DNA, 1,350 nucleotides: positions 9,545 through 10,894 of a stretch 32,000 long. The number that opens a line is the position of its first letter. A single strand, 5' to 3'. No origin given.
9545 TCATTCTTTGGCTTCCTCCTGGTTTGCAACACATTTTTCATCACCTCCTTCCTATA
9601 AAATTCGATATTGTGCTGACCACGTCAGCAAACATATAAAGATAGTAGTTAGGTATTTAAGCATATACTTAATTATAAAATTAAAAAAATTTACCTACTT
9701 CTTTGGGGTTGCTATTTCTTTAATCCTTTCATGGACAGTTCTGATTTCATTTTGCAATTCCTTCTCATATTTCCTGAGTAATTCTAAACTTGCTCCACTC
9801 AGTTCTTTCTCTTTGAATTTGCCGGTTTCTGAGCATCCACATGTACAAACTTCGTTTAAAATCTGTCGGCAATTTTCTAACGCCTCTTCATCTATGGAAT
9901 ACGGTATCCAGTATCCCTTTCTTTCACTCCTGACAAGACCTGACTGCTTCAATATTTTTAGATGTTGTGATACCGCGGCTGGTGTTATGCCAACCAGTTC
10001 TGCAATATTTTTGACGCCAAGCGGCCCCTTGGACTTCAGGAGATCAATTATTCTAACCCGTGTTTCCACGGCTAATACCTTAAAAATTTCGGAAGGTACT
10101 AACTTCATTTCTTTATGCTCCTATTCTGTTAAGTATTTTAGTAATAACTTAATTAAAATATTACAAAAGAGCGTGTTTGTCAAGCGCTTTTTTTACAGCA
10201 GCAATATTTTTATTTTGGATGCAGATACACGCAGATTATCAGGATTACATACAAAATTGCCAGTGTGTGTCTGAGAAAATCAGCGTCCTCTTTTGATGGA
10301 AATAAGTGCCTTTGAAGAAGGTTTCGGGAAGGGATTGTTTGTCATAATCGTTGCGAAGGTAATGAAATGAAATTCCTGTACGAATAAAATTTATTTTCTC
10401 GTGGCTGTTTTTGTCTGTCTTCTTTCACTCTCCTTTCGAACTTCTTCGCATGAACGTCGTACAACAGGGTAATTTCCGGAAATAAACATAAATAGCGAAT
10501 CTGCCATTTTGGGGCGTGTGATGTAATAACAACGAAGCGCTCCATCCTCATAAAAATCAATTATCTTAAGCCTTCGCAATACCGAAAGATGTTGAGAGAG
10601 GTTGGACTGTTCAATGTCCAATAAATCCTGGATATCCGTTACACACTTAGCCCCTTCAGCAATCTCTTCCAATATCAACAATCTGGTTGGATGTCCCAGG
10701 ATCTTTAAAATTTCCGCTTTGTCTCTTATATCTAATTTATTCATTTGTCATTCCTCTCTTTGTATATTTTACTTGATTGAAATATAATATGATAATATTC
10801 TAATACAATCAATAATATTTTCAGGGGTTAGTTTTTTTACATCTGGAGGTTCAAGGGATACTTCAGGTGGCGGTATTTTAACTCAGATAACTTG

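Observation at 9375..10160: ArsR regulator and its downstream mini-protein share a CxCGC plus coiled-coil module: possible metal or redox sensing partner pair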

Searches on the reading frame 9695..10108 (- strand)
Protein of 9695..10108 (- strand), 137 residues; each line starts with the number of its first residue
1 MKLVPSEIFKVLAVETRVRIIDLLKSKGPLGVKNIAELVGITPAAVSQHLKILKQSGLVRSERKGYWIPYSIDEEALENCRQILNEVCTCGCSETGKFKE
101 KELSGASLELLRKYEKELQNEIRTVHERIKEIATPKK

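Call 4: search_protein_families(library=pfam, proteins=[window:9695-10108:-], max_evalue=1)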
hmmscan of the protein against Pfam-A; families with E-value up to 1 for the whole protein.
window:9695-10108:- (137 aa): 41 families (the best 25 are shown)
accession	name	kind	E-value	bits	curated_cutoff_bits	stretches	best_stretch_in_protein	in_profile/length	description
PF01022.26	HTH_5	-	1.8e-13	50.6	22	1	15-61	2-47/47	Bacterial regulatory protein, arsR family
PF12840.13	HTH_20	-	4.4e-11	43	27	1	15-62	4-51/51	Helix-turn-helix domain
PF13412.12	HTH_24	-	1.3e-08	34.7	21.9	1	15-60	3-48/48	Winged helix-turn-helix DNA-binding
PF25212.1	HVO_A0114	-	1.8e-07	31.3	27.6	1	6-68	14-79/84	HVO_A0114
PF01047.28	MarR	-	2.4e-07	30.9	24.6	1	16-63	4-51/59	MarR family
PF21476.4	PF0610-like_N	-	1.1e-06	29.2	33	1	16-56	2-41/50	PF0610-like, N-terminal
PF08279.18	HTH_11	-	5.1e-06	26.7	25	1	19-66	4-54/55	HTH domain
PF09339.16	HTH_IclR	-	1e-05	25.7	22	1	19-62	7-51/52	IclR helix-turn-helix domain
PF13545.12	HTH_Crp_2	-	1.4e-05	25.4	27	1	29-78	22-68/70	Crp-like helix-turn-helix domain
PF02082.26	Rrf2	-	1.7e-05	25.5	30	1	23-63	17-57/132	Iron-dependent Transcriptional regulator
PF01325.25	Fe_dep_repress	-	1.8e-05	25.3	26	1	20-64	13-57/60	Iron dependent repressor, N-terminal DNA binding domain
PF12802.13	MarR_2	-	3.6e-05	24.3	27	1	18-63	8-54/61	MarR family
PF24038.1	DUF7347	-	0.00053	20.6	27.6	1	5-68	1-66/77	Domain of unknown function (DUF7347)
PF13404.12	HTH_AsnC-type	-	0.0006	20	27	1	19-48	7-36/42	AsnC-type helix-turn-helix domain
PF21715.3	CggR_N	-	0.00089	19.4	30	1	14-68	2-56/71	CggR N-terminal DNA binding domain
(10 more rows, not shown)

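Call 8: find_homologous_proteins(query=window:9695-10108:-)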
Query window:9695-10108:- (137 aa): 3154 proteins with E <= 0.001 among 3205 candidates; the best 120 are listed.
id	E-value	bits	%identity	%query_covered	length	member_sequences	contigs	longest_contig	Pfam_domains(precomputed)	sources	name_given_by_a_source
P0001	5.4e-82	290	100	100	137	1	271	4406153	PF01047.29,PF12840.14,PF13412.13,PF08279.19,PF21476.5,PF25212.3,PF02082.27,PF01022.27,PF13545.13,PF01325.26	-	-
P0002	3.8e-78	278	95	100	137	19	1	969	PF01047.29,PF12840.14,PF13412.13,PF08279.19,PF21476.5,PF01022.27,PF13545.13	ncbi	-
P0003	2.2e-76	272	93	99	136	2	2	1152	PF01047.29,PF12840.14,PF13412.13,PF08279.19,PF21476.5,PF25212.3,PF01022.27,PF13545.13,PF01325.26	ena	-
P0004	3.6e-75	268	92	99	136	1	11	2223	PF01047.29,PF12840.14,PF13412.13,PF08279.19,PF21476.5,PF02082.27,PF01022.27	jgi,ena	-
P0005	4.5e-75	268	93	99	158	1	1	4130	PF01047.29,PF12840.14,PF13412.13,PF08279.19,PF21476.5,PF25212.3,PF01022.27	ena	-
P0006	5.1e-75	267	91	100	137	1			PF01047.29,PF12840.14,PF13412.13,PF08279.19,PF21476.5,PF25212.3,PF02082.27,PF01022.27,PF13545.13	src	-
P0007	5.7e-75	267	93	99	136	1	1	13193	PF01047.29,PF12840.14,PF13412.13,PF08279.19,PF21476.5,PF25212.3,PF02082.27,PF01022.27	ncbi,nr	ncbi:MAG: metalloregulator ArsR/SmtB family transcription factor [Candidatus Brocadiaceae bacterium]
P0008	1.5e-74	266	93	99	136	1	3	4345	PF01047.29,PF12840.14,PF13412.13,PF08279.19,PF21476.5,PF25212.3,PF02082.27,PF01022.27,PF13545.13,PF01325.26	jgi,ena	-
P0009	1.9e-74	266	91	100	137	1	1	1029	PF01047.29,PF12840.14,PF13412.13,PF08279.19,PF21476.5,PF01022.27,PF13545.13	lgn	-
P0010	3.1e-74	265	93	99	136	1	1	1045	PF01047.29,PF12840.14,PF13412.13,PF08279.19,PF21476.5,PF25212.3,PF02082.27,PF01022.27,PF13545.13,PF01325.26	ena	-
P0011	7.1e-74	264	91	99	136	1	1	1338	PF01047.29,PF12840.14,PF13412.13,PF08279.19,PF21476.5,PF25212.3,PF02082.27,PF01022.27,PF13545.13,PF01325.26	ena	-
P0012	9.8e-74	263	92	99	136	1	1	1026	PF01047.29,PF12840.14,PF13412.13,PF08279.19,PF21476.5,PF25212.3,PF01022.27,PF12802.14,PF13545.13,PF01325.26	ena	-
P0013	1.3e-73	263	90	100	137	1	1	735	PF01047.29,PF12840.14,PF13412.13,PF08279.19,PF21476.5,PF01022.27,PF13545.13,PF01325.26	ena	-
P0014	2.3e-73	262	91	99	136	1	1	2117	PF01047.29,PF12840.14,PF13412.13,PF08279.19,PF21476.5,PF25212.3,PF02082.27,PF01022.27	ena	-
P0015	2.6e-73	262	90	99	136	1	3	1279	PF01047.29,PF12840.14,PF13412.13,PF08279.19,PF21476.5,PF01022.27,PF13545.13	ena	-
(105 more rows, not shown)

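Call 12: search_protein_families(library=ncbifam, proteins=[window:9695-10108:-], max_evalue=1)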
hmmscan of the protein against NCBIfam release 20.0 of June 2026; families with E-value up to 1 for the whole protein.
window:9695-10108:- (137 aa): 34 families (the best 25 are shown)
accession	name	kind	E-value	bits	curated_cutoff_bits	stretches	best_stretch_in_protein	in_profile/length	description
NF033788.1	HTH_metalloreg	subfamily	1.3e-24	85.7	55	1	6-79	2-75/77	metalloregulator ArsR/SmtB family transcription factor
NF033789.1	repress_SdpR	subfamily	2.5e-16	59.4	100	1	8-84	1-76/79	autorepressor SdpR family transcription factor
NF007528.0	PRK10141.1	subfamily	2.2e-12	46.9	97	1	2-91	3-92/117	metalloregulator ArsR/SmtB family transcription factor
NF041413.1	ArsR_Rv2640c_fam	equivalog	8.5e-12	45.5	155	1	9-88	36-117/118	Rv2640c family ArsR-like transcriptional regulator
NF045707.1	Dbac_1936_reg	equivalog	2.4e-09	37.1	115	1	8-87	10-88/99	ArsR/SmtB-type metalloregulator TsoR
NF052532.1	TransRegPagRBaca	equivalog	9.5e-08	32.1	170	1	6-85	18-96/99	transcriptional repressor PagR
TIGR01884.1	cas_HTH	subfamily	2.3e-07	30.4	60.2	1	15-65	142-193/202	CRISPR-associated CARF protein Csa3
NF047906.1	CdPbTransRegCmtR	equivalog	5.9e-07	29.4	150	1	10-87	16-92/104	Cd(II)/Pb(II)-sensing metalloregulatory transcriptional regulator CmtR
NF053602.1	Phr_regulator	exception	6.6e-06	25.8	320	1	8-61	5-57/191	heat shock transcription regulator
NF040642.1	sulf_sens_BigR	equivalog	8.7e-06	25.7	155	1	7-79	12-83/95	sulfite-sensing transcriptional repressor BigR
NF053755.1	MsvR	equivalog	0.00028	20.7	220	1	9-62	7-59/236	transcriptional factor MsvR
NF053704.1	TransRegCcpNBacil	equivalog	0.00034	20.1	260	1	18-71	8-62/208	transcriptional regulator CcpN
NF053814.1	teico_TcaR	equivalog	0.00054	20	170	1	18-63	41-86/151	MarR family transcriptional regulator TcaR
TIGR02702.1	SufR_cyano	equivalog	0.0013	18.5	178.8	1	16-62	2-48/208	iron-sulfur cluster biosynthesis transcriptional regulator SufR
NF053609.1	Sul12a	equivalog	0.0022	18.1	150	1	20-84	10-74/103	Sul12a family chromatin-organizing protein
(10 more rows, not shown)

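Call 25: search_solved_structures(query=window:9695-10108:-, max_evalue=0.001, show_alignments=2)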
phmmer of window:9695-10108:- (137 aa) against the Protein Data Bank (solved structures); distinct sequences matched with E-value up to 0.001: 31.
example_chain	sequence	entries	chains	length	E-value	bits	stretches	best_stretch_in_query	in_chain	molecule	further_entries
9t6t_A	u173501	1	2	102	6.9e-08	35.8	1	6-79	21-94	Lmo1102 protein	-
9t6r_A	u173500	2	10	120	9.3e-08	35.4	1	6-79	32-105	Lmo1102 protein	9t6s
2lkp_A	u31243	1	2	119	1.8e-07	34.4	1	9-75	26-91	HTH-type transcriptional regulator NmtR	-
6uvu_A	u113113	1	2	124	5.9e-07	32.7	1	8-75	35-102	ArsR family transcriptional regulator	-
4ggg_A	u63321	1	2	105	9.8e-07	32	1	6-75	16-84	Repressor protein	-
6cdb_A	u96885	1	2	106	1e-06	32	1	6-75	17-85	ArsR family transcriptional regulator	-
1r1u_A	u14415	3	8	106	1e-06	32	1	6-75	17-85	repressor protein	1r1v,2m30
2kjb_A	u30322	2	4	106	1e-06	32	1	6-75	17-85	CzrA protein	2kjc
3f6v_A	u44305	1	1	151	1.2e-06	31.8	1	7-84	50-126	Possible transcriptional regulator, ArsR family protein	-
8qkf_A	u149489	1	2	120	2.5e-06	30.7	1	6-75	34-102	ArsR family transcriptional regulator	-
3f72_A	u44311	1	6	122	3.2e-06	30.4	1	6-81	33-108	Cadmium efflux system accessory protein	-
1u2w_A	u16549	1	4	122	4.4e-06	29.9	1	6-80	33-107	Cadmium efflux system accessory protein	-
1uly_A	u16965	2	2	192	4.6e-06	29.9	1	5-63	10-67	hypothetical protein PH1932 | hypothetical transcription regulator protein, PH1932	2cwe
7p6f_AAA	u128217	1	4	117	4.8e-06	29.8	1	7-89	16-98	Transcriptional regulator SrnR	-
6cda_A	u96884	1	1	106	5e-06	29.8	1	6-75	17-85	ArsR family transcriptional regulator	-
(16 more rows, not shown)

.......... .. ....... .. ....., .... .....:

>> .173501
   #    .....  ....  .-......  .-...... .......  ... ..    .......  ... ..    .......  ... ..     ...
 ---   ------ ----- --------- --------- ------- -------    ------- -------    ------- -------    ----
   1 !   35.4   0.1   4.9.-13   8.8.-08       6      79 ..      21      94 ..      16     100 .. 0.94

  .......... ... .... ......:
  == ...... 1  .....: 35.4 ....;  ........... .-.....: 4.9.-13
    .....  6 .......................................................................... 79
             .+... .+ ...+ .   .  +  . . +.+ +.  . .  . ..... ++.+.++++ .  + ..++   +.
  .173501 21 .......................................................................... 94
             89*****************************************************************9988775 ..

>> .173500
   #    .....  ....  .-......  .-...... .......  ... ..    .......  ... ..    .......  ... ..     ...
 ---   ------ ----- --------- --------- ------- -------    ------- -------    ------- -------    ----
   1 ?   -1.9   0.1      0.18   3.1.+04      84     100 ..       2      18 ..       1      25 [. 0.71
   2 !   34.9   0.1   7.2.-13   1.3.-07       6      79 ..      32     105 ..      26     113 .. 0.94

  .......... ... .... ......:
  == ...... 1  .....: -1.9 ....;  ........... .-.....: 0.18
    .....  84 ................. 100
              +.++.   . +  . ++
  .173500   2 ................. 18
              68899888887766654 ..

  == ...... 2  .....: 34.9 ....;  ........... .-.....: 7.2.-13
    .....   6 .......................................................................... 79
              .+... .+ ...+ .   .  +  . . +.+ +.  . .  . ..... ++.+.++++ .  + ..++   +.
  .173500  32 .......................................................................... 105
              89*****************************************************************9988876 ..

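Call 35: predict_structure(alignment_id=A2)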
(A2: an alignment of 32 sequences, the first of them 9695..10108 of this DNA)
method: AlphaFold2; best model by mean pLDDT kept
length: 137 residues; sequences in the alignment: 32
mean_pLDDT: 74.0   pTM: 0.57
mean pLDDT of the five models: 74.0, 72.8, 71.5, 67.3, 65.9
residues with pLDDT >= 90: 25; 70-90: 61; 50-70: 40; < 50: 11
segments of 3 or more residues with pLDDT < 50: 1-3, 91-97
pLDDT, mean of each block of 10 residues (from residue 1): 57 82 91 94 90 84 84 68 58 47 68 74 73 63
secondary structure, 60 per line:
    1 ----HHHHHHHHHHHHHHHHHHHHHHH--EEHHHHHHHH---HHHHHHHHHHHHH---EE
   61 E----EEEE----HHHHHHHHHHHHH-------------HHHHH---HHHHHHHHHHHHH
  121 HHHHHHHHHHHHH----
elements in order: H5-27 H32-39 H43-55 E59-61 E66-69 H74-86 H100-104 H108-133

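Call 47: find_related_loci(query=A3, collection=metagenome_contigs, flank=2500)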
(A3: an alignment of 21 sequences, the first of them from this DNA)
Query A3 (137 aa) in metagenome_contigs; peptide patterns used: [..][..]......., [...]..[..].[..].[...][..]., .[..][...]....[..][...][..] (x = any residue, [..] = any of these).
600 stretches matched a pattern (row limit reached: there are more); 438 encode a relative of the query (tblastn E <= 1e-3); the best 80 are kept; 80 distinct loci.
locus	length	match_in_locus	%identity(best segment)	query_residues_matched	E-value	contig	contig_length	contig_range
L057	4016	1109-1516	94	1-136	8e-84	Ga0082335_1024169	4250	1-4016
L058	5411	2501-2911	93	1-137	6e-83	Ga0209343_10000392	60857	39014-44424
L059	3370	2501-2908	89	1-136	5e-79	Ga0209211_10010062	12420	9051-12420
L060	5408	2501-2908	89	1-136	6e-79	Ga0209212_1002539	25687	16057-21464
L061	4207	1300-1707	88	1-136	5e-78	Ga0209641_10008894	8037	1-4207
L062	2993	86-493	88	1-136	3e-78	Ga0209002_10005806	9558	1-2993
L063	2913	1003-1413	88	1-137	5e-78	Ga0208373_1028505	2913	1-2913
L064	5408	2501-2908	82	1-136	2e-73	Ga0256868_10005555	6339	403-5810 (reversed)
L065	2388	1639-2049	79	1-137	2e-73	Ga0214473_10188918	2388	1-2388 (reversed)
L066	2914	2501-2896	84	1-132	2e-72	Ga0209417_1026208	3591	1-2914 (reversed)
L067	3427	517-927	80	1-137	1e-71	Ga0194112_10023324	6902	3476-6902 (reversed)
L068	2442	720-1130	79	1-137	7e-72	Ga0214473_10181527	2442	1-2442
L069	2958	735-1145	75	1-137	2e-70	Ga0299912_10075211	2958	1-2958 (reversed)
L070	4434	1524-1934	77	1-137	6e-70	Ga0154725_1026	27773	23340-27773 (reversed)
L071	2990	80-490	74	1-137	1e-69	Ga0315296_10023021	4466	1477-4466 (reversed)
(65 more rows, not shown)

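Call 59: search_protein_families(library=pfam, alignment_id=A3, max_evalue=1)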
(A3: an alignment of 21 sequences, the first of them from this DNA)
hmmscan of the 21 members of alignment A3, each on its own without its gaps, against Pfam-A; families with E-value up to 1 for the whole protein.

A. member 1, seq(137 aa): 41 families (the best 25 are shown)
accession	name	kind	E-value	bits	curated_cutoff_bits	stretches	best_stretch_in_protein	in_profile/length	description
PF01022.26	HTH_5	-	1.8e-13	50.6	22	1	15-61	2-47/47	Bacterial regulatory protein, arsR family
PF12840.13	HTH_20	-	4.4e-11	43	27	1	15-62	4-51/51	Helix-turn-helix domain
PF13412.12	HTH_24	-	1.3e-08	34.7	21.9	1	15-60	3-48/48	Winged helix-turn-helix DNA-binding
PF25212.1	HVO_A0114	-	1.8e-07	31.3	27.6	1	6-68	14-79/84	HVO_A0114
PF01047.28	MarR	-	2.4e-07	30.9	24.6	1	16-63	4-51/59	MarR family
PF21476.4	PF0610-like_N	-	1.1e-06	29.2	33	1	16-56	2-41/50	PF0610-like, N-terminal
PF08279.18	HTH_11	-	5.1e-06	26.7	25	1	19-66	4-54/55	HTH domain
PF09339.16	HTH_IclR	-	1e-05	25.7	22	1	19-62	7-51/52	IclR helix-turn-helix domain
PF13545.12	HTH_Crp_2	-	1.4e-05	25.4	27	1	29-78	22-68/70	Crp-like helix-turn-helix domain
PF02082.26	Rrf2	-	1.7e-05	25.5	30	1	23-63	17-57/132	Iron-dependent Transcriptional regulator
PF01325.25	Fe_dep_repress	-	1.8e-05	25.3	26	1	20-64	13-57/60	Iron dependent repressor, N-terminal DNA binding domain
PF12802.13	MarR_2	-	3.6e-05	24.3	27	1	18-63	8-54/61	MarR family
PF24038.1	DUF7347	-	0.00053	20.6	27.6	1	5-68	1-66/77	Domain of unknown function (DUF7347)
PF13404.12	HTH_AsnC-type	-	0.0006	20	27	1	19-48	7-36/42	AsnC-type helix-turn-helix domain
PF21715.3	CggR_N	-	0.00089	19.4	30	1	14-68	2-56/71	CggR N-terminal DNA binding domain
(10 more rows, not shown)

B. families by the number of members that match (of 21 scanned): 95 families (the first 25 are shown)
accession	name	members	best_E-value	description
PF01022.26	HTH_5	21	4.6e-17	Bacterial regulatory protein, arsR family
PF12840.13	HTH_20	21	2.4e-12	Helix-turn-helix domain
PF13412.12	HTH_24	21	1.7e-10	Winged helix-turn-helix DNA-binding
PF08279.18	HTH_11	21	1.5e-09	HTH domain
PF25212.1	HVO_A0114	21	3.2e-09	HVO_A0114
PF01047.28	MarR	21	3.6e-08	MarR family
PF09339.16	HTH_IclR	21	1e-07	IclR helix-turn-helix domain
PF12802.13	MarR_2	21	1.1e-07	MarR family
PF01325.25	Fe_dep_repress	21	5.3e-07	Iron dependent repressor, N-terminal DNA binding domain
PF21476.4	PF0610-like_N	21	6.2e-07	PF0610-like, N-terminal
PF13404.12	HTH_AsnC-type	21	2e-06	AsnC-type helix-turn-helix domain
PF13545.12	HTH_Crp_2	21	3.9e-06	Crp-like helix-turn-helix domain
PF13601.12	HTH_34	21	1.1e-05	Winged helix DNA-binding domain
PF02082.26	Rrf2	21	1.7e-05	Iron-dependent Transcriptional regulator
PF24034.1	DUF7343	21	2.3e-05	Domain of unknown function (DUF7343)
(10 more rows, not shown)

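Call 62: fold_search(model_id=the predicted structure, library=pdb)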
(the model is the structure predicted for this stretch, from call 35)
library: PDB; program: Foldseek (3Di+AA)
matches with E <= 10: 1854; with E <= 0.001: 0
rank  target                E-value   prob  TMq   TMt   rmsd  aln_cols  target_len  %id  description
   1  3bdd_A                1.1e-03  1.00  0.36  0.36   8.2       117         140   21  CRYSTAL STRUCTURE OF A PUTATIVE MULTIPLE ANTIBIOTIC-RESISTANCE REPRESSOR (SSU05_1136) FROM STREPTOCOCCUS SUIS 89/1591  (released 2007-12-04)
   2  3bdd_D                1.2e-03  1.00  0.37  0.38   7.5       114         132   23  CRYSTAL STRUCTURE OF A PUTATIVE MULTIPLE ANTIBIOTIC-RESISTANCE REPRESSOR (SSU05_1136) FROM STREPTOCOCCUS SUIS 89/1591  (released 2007-12-04)
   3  4kmf_A                1.7e-03  1.00  0.42  0.90   1.1        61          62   26  Crystal structure of Zalpha domain from Carassius auratus PKZ in complex with Z-DNA (released 2013-07-03)
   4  8har_A                2.2e-03  1.00  0.46  0.19   4.0        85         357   20  SAH-bound C-Methyltransferase Fur6 from Streptomyces sp. KO-3988 (released 2023-11-01)
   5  3gfi_A                2.3e-03  0.98  0.32  0.31   8.0       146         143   17  Crystal structure of ST1710 complexed with its promoter DNA (released 2009-08-25)
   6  1smt_A                2.4e-03  1.00  0.40  0.55   9.3        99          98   27  SMTB REPRESSOR FROM SYNECHOCOCCUS PCC7942 (released 1997-12-03)
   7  2p4w_B                2.4e-03  0.99  0.35  0.24  14.3       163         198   23  Crystal structure of heat shock regulator from Pyrococcus furiosus (released 2007-03-27)
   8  1r1t_B                2.6e-03  1.00  0.40  0.55   8.5        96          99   26  Crystal structure of the cyanobacterial metallothionein repressor SmtB in the apo-form (released 2004-05-18)
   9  3bdd_B                2.6e-03  1.00  0.39  0.40   7.4       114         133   20  CRYSTAL STRUCTURE OF A PUTATIVE MULTIPLE ANTIBIOTIC-RESISTANCE REPRESSOR (SSU05_1136) FROM STREPTOCOCCUS SUIS 89/1591  (released 2007-12-04)
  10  1s3j_B                2.6e-03  1.00  0.40  0.39   7.0       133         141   17  X-ray crystal structure of YusO protein from Bacillus subtilis (released 2004-04-13)
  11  5yhx_B                3.3e-03  1.00  0.41  0.41   7.2       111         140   23  Structure of Lactococcus lactis ZitR, wild type (released 2017-12-06)
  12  4rgu_B                3.5e-03  1.00  0.39  0.38   8.1       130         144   15  Crystal Structure of Putative MarR Family Transcriptional Regulator HcaR from Acinetobacter sp. ADP complexed with fer (released 2015-03-04)
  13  6cdb_B                3.9e-03  1.00  0.41  0.58   5.8        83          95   30  Crystal Structure of V66L CzrA in the Zn(II)bound state (released 2018-07-11)
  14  3eco_A                3.9e-03  1.00  0.40  0.41   6.8       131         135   14  Crystal structure of MepR, a transcription regulator of the Staphylococcus aureus multidrug efflux pump MepA (released 2009-02-10)
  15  4b8x_A                4.2e-03  1.00  0.42  0.42   5.9       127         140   17  Near atomic resolution crystal structure of Sco5413, a MarR family transcriptional regulator from Streptomyces coelico (released 2012-10-17)
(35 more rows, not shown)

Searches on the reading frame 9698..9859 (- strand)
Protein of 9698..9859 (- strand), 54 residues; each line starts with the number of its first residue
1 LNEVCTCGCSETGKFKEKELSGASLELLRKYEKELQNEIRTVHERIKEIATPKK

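Call 61: search_protein_families(library=pfam, proteins=[window:9698-9859:-], max_evalue=1)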
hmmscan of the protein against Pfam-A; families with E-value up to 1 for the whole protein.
seq(54 aa): 2 families
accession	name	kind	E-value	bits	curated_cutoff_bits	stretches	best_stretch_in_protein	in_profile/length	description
PF08700.17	VPS51_Exo84_N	-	0.021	15.4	24.2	1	17-48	13-44/87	Vps51/EXO84/COG1 N-terminal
PF08300.18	HCV_NS5a_1a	-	0.071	13.7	25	1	4-21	23-40/62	Hepatitis C virus non-structural 5a zinc finger domain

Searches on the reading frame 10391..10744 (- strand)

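Call 4: search_protein_families(library=pfam, proteins=[window:10391-10744:-], max_evalue=1)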
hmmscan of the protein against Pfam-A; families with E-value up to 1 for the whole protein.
window:10391-10744:- (117 aa): 7 families
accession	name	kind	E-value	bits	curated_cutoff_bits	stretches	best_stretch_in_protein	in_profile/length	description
PF01022.26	HTH_5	-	1.3e-11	44.6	22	1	18-62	1-45/47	Bacterial regulatory protein, arsR family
PF12840.13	HTH_20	-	7.2e-09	35.9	27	1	16-62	1-48/51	Helix-turn-helix domain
PF25212.1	HVO_A0114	-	0.011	16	27.6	1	18-70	21-74/84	HVO_A0114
PF12802.13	MarR_2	-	0.021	15.4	27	1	19-67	5-55/61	MarR family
PF01030.30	Recep_L_domain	-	0.046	14.3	21.8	1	32-64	26-57/112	Receptor L domain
PF01638.23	HxlR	-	0.057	13.7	20.8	1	21-63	7-50/91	HxlR-like helix-turn-helix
PF24038.1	DUF7347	-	0.13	12.9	27.6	1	10-56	2-52/77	Domain of unknown function (DUF7347)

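Call 12: search_protein_families(library=ncbifam, proteins=[window:10391-10744:-], max_evalue=1)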
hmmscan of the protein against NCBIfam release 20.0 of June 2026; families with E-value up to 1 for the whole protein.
window:10391-10744:- (117 aa): 11 families
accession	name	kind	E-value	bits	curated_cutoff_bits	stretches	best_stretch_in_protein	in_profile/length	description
NF033788.1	HTH_metalloreg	subfamily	1.6e-20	72.7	55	1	10-82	2-75/77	metalloregulator ArsR/SmtB family transcription factor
NF040642.1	sulf_sens_BigR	equivalog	4.7e-13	49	155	1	8-82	9-83/95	sulfite-sensing transcriptional repressor BigR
NF052532.1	TransRegPagRBaca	equivalog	5.2e-11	42.5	170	1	4-82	12-90/99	transcriptional repressor PagR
NF033789.1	repress_SdpR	subfamily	4.9e-08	32.8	100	1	13-84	2-73/79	autorepressor SdpR family transcription factor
NF047906.1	CdPbTransRegCmtR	equivalog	7.1e-07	29.1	150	1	14-89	16-91/104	Cd(II)/Pb(II)-sensing metalloregulatory transcriptional regulator CmtR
NF045707.1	Dbac_1936_reg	equivalog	1.3e-06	28.4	115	1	7-80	5-78/99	ArsR/SmtB-type metalloregulator TsoR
NF007528.0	PRK10141.1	subfamily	8.4e-05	22.4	97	1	11-81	8-78/117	metalloregulator ArsR/SmtB family transcription factor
NF053755.1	MsvR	equivalog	0.0015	18.3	220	1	12-67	6-61/236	transcriptional factor MsvR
NF041413.1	ArsR_Rv2640c_fam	equivalog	0.0024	18.2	155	1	12-88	35-113/118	Rv2640c family ArsR-like transcriptional regulator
TIGR01884.1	cas_HTH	subfamily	0.037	13.4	60.2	1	20-63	143-187/202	CRISPR-associated CARF protein Csa3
NF038232.1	STM3845_fam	equivalog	0.047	13.4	100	1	40-90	212-259/277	retron St85 family effector protein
